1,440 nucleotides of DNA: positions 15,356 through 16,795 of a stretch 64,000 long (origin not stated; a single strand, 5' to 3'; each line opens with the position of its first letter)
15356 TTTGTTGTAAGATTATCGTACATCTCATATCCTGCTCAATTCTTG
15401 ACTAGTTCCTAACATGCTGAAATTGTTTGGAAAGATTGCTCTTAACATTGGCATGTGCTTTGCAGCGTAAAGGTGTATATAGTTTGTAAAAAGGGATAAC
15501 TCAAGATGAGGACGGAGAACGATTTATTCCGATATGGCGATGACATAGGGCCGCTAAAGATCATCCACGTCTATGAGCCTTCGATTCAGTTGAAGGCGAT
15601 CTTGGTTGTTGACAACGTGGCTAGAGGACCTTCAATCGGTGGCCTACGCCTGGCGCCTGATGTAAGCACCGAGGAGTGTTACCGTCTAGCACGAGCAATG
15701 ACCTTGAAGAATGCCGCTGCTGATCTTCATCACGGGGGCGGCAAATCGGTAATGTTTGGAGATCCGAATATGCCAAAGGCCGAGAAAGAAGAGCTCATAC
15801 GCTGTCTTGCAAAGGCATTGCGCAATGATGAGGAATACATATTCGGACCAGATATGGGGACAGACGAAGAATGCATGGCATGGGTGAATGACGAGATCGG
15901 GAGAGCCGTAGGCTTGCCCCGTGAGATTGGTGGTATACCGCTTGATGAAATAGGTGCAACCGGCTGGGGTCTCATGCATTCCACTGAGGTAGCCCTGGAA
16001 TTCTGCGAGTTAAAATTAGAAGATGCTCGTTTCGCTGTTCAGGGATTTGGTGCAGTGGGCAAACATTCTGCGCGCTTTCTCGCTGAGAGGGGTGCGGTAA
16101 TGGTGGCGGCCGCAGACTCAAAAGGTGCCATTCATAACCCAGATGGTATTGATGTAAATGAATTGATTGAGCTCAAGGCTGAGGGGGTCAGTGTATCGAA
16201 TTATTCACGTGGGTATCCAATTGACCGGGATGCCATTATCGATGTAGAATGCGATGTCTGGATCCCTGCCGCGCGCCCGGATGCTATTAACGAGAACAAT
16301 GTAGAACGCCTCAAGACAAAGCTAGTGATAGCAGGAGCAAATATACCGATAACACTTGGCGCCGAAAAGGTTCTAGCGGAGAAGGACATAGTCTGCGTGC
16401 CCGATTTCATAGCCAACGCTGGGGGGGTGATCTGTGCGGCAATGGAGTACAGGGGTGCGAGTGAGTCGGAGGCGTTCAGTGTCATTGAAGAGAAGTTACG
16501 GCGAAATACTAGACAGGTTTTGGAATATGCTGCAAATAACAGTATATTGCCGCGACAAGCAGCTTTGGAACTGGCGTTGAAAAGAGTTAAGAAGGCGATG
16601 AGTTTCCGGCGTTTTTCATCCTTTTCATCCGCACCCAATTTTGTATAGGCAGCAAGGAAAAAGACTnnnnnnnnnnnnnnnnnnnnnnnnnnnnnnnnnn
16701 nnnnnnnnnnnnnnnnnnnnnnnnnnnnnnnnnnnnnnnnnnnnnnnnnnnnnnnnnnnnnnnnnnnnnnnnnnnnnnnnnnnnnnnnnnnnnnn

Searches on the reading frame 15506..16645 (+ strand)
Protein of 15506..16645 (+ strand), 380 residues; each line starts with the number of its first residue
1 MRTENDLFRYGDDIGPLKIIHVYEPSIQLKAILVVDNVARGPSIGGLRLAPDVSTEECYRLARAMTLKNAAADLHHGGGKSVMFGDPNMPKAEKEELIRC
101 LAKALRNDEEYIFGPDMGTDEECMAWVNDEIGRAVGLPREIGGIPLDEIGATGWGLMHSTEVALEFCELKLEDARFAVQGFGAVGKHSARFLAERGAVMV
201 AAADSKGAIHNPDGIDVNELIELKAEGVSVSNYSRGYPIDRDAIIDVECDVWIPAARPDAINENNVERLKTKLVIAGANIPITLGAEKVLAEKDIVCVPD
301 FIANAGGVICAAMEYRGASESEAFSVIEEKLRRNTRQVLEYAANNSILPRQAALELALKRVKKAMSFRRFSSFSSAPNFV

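Call 6: search_protein_families(library=pfam, proteins=[window:15506-16645:+], max_evalue=0.01)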
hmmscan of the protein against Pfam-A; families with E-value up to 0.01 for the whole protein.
window:15506-16645:+ (380 aa): 3 families
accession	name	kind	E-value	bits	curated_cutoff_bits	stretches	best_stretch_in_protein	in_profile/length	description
PF00208.27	ELFV_dehydrog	-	3.3e-58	197.7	23.4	1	142-368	1-240/241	Glutamate/Leucine/Phenylalanine/Valine dehydrogenase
PF02812.23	ELFV_dehydrog_N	-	4.7e-21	75.3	25.3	1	29-131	21-127/129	Glu/Leu/Phe/Val dehydrogenase, dimerisation domain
PF02826.25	2-Hacid_dh_C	-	0.0015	18.3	25.1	0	166-208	29-71/178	D-isomer specific 2-hydroxyacid dehydrogenase, NAD binding domain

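Call 44: search_protein_families(library=ncbifam, proteins=[window:15506-16645:+], max_evalue=0.00001)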
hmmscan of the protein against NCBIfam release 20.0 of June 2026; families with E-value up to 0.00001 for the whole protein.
window:15506-16645:+ (380 aa): 8 families
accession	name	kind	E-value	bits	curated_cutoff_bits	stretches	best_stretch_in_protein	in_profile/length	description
NF041398.1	GluDhGdhB_Halo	equivalog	2.3e-61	207.9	620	1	39-368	61-406/410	glutamate dehydrogenase GdhB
NF040817.1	GdhA_Arch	equivalog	1.1e-58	199.4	750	1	34-368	59-414/419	glutamate dehydrogenase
NF035922.1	Trp_DH_ScyB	equivalog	9.1e-33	113.7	600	1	7-366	2-344/346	tryptophan dehydrogenase ScyB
NF006929.0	PRK09414.1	equivalog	7.6e-32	110.8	536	1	150-341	209-409/445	NADP-specific glutamate dehydrogenase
NF010634.0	PRK14031.1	equivalog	4.3e-20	71.6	822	1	34-334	78-401/444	NADP-specific glutamate dehydrogenase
NF010633.0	PRK14030.1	subfamily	2.2e-17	63.3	743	1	36-324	80-390/445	glutamate dehydrogenase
NF047886.1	AmOxnSyBioU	equivalog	1.9e-06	27.2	600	1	178-235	3-61/323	(S)-8-amino-7-oxononanoate synthase BioU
NF004912.0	PRK06270.1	equivalog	2.3e-06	27.3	373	1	174-255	4-97/343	homoserine dehydrogenase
